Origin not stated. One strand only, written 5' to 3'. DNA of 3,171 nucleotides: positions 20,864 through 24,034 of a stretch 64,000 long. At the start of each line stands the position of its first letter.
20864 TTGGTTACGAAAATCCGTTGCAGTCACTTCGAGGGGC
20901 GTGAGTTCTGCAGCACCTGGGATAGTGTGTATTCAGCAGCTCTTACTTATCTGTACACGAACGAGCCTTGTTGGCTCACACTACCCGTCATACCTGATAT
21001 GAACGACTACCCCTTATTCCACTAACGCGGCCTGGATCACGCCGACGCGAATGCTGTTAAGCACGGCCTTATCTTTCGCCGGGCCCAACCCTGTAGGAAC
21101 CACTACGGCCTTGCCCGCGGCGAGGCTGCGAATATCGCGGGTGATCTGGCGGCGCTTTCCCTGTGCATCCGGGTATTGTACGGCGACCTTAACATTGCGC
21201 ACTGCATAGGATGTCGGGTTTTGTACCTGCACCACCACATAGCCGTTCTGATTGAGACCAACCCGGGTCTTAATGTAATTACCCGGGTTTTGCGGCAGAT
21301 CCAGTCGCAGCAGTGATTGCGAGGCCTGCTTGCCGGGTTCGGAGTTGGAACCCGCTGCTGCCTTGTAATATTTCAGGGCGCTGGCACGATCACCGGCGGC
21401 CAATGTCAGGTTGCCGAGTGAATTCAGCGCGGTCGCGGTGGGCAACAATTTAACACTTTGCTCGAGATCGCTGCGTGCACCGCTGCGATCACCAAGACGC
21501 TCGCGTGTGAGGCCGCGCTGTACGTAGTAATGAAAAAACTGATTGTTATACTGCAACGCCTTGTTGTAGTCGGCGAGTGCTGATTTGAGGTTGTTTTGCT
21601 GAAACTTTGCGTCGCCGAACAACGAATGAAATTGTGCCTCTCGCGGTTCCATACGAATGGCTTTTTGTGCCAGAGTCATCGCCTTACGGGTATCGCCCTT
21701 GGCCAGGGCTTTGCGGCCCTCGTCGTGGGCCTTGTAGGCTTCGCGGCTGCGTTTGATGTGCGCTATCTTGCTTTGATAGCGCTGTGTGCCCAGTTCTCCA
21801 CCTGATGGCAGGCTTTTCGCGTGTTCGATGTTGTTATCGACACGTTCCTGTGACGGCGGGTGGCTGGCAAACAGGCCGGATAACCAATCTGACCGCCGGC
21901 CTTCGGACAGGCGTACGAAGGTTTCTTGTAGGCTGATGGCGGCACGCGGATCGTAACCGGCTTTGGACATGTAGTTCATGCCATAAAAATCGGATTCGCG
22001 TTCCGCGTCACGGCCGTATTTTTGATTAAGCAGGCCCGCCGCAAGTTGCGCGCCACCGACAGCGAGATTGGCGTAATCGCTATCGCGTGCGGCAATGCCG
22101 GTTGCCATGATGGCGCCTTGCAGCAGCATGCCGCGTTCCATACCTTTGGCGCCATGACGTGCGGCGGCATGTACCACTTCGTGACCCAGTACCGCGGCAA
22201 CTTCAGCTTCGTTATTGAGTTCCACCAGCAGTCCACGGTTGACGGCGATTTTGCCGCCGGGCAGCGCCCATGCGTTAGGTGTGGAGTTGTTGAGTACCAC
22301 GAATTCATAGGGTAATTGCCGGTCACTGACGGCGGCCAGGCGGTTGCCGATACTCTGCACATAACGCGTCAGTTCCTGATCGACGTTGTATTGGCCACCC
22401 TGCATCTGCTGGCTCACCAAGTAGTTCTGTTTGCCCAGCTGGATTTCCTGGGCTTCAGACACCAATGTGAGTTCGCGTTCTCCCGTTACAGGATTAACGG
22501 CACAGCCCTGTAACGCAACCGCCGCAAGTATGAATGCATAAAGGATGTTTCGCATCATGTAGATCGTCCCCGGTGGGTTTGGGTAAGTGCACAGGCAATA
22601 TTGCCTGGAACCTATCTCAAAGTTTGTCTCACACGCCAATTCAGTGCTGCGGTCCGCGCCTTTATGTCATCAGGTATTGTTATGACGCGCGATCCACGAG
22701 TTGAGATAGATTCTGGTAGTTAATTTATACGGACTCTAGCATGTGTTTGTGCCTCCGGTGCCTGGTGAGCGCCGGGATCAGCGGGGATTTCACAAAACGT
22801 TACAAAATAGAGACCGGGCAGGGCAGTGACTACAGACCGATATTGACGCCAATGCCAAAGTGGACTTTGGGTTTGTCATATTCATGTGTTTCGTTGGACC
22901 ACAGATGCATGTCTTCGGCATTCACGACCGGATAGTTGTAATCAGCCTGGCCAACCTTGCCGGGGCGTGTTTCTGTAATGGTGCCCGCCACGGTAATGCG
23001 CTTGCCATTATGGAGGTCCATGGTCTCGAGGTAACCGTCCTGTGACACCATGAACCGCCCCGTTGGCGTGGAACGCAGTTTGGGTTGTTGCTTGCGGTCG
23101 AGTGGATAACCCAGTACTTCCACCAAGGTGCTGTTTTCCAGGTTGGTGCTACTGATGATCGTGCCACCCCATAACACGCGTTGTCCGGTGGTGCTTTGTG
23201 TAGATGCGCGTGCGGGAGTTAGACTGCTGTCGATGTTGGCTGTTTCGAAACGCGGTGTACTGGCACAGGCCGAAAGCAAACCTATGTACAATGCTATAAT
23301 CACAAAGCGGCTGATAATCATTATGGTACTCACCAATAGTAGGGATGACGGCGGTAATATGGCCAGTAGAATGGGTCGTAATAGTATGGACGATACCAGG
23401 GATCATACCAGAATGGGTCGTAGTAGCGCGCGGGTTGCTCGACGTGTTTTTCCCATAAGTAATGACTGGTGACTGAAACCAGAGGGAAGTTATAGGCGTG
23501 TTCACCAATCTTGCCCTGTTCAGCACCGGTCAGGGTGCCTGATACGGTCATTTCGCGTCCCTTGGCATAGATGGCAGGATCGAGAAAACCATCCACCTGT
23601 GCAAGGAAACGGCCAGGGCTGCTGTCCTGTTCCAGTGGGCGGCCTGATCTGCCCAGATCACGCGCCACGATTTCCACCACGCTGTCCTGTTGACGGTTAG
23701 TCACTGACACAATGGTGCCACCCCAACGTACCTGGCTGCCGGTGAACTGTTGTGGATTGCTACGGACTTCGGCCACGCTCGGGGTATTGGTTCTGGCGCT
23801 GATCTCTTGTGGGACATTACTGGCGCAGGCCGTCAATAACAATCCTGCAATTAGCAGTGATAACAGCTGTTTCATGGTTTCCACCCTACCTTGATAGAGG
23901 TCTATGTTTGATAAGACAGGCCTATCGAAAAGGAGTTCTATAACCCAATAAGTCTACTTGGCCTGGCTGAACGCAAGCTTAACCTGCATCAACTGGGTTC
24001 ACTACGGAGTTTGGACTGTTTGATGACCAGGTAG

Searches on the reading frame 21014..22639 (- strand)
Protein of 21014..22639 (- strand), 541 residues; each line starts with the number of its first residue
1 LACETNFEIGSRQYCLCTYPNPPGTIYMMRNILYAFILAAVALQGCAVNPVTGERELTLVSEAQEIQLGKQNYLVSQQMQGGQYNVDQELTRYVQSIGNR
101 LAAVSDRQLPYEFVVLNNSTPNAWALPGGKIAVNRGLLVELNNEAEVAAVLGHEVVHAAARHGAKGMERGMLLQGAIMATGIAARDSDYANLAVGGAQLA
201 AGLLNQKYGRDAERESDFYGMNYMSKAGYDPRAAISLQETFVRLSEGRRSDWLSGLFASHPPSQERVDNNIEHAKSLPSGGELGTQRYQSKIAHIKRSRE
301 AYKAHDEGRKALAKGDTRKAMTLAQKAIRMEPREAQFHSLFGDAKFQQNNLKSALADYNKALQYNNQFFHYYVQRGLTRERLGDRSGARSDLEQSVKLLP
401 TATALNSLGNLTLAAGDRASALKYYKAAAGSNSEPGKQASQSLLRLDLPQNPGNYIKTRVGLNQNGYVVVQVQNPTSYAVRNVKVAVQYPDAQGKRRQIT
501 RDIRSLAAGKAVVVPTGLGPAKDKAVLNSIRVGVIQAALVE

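Call 4: search_protein_families(library=pfam, proteins=[window:21014-22639:-], max_evalue=0.01)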
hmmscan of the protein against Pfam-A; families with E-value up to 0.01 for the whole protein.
window:21014-22639:- (541 aa): 12 families
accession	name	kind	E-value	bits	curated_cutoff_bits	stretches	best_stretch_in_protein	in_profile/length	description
PF01435.24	Peptidase_M48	-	3.1e-33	115.6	20.3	1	91-268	4-180/186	Peptidase family M48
PF13432.12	TPR_16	-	2.3e-11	44.3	32.7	2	306-362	2-58/65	Tetratricopeptide repeat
PF07719.23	TPR_2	-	2.5e-10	40.1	27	0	337-366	3-32/34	Tetratricopeptide repeat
PF13181.12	TPR_8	-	1.4e-08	34.6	25.7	0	338-367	4-33/34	Tetratricopeptide repeat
PF13414.12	TPR_11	-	3.9e-07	30.1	26.8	1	342-383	1-42/42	TPR repeat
PF00515.34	TPR_1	-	3.9e-06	26.9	27.8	0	342-365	8-31/34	Tetratricopeptide repeat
PF14559.12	TPR_19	-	7.3e-05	23.4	25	1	311-364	1-54/68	Tetratricopeptide repeat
PF13371.12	TPR_9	-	9.6e-05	22.8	35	1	347-404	7-64/73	Tetratricopeptide repeat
PF25756.1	TPR_INTS8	-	0.00067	18.9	27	1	322-378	314-370/488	INTS8, TPR repeats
PF13424.12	TPR_12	-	0.00077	20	30.1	0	399-428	33-71/77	Tetratricopeptide repeat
PF13428.12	TPR_14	-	0.00092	20.1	23.5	0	372-404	4-36/44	Tetratricopeptide repeat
PF13374.12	TPR_10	-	0.0035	17.7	27.5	0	401-428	1-28/42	Tetratricopeptide repeat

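Call 5: search_protein_families(library=ncbifam, proteins=[window:21014-22639:-], max_evalue=0.01)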
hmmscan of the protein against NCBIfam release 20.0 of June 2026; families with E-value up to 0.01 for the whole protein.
window:21014-22639:- (541 aa): 18 families
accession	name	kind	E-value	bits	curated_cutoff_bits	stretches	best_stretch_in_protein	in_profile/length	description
NF052400.1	M48_BAM_BepA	equivalog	1.1e-29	103.5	570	1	53-290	34-273/483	beta-barrel assembly-enhancing protease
NF052399.1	M48_lipo_LoiP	exception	1.1e-18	67.6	365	1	90-269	71-239/247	metalloprotease LoiP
TIGR02917.1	PEP_TPR_lipo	equivalog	2.4e-08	32.3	312.2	1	309-427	575-694/899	XrtA/PEP-CTERM system TPR-repeat protein PrsT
NF003425.0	PRK04897.1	equivalog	1.1e-05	24.8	355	1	70-158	59-148/298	zinc metalloprotease HtpX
NF002826.0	PRK03001.1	equivalog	1.7e-05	24.1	369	1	72-161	45-139/285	zinc metalloprotease HtpX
NF002363.0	PRK01345.1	equivalog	3e-05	23.3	422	1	84-162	59-139/318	zinc metalloprotease HtpX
NF002669.0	PRK02391.1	equivalog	3.8e-05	23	341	1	82-161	67-148/298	zinc metalloprotease HtpX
NF008757.0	PRK11788.1-5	equivalog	5.5e-05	22.5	363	1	307-450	186-328/388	lipopolysaccharide assembly protein LapB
NF008520.0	PRK11447.1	equivalog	9e-05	20.4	858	1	300-367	268-335/1157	cellulose synthase complex outer membrane protein BcsC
NF040959.1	MamA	equivalog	0.00012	21.7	200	1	309-403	45-173/204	magnetosome protein MamA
TIGR02521.1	type_IV_pilW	equivalog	0.00019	21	154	1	315-431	79-198/234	type IV pilus biogenesis/stability protein PilW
NF002322.0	PRK01265.1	equivalog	0.00039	20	275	1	72-160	63-153/325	zinc metalloprotease HtpX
NF003965.0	PRK05457.1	equivalog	0.0005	19.5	245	0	131-159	119-146/285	protease HtpX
NF002839.0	PRK03072.1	equivalog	0.00065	18.9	412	0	95-160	75-142/291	zinc metalloprotease HtpX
TIGR00990.1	3a0801s09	subfamily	0.00094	17.9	757.25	1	312-428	376-493/615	mitochondrial import receptor subunit TOM70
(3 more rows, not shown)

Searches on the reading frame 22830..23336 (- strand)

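Call 87: search_protein_families(library=pfam, proteins=[window:22830-23336:-], max_evalue=0.001)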
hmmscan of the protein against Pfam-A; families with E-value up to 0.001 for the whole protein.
window:22830-23336:- (168 aa): 2 families
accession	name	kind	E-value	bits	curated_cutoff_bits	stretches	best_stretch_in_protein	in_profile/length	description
PF03843.18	Slp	-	1.3e-37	128.9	22.5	1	21-156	1-138/153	Outer membrane lipoprotein Slp family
PF13567.11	DUF4131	-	0.00091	19.4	31.6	0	11-125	34-135/165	Domain of unknown function (DUF4131)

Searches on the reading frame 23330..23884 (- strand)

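Call 87: search_protein_families(library=pfam, proteins=[window:23330-23884:-], max_evalue=0.001)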
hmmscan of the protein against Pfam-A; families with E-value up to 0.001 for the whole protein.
window:23330-23884:- (184 aa): 1 family
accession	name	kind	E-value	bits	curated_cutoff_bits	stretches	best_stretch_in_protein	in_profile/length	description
PF03843.18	Slp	-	2.2e-53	180.2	22.5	1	17-169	1-148/153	Outer membrane lipoprotein Slp family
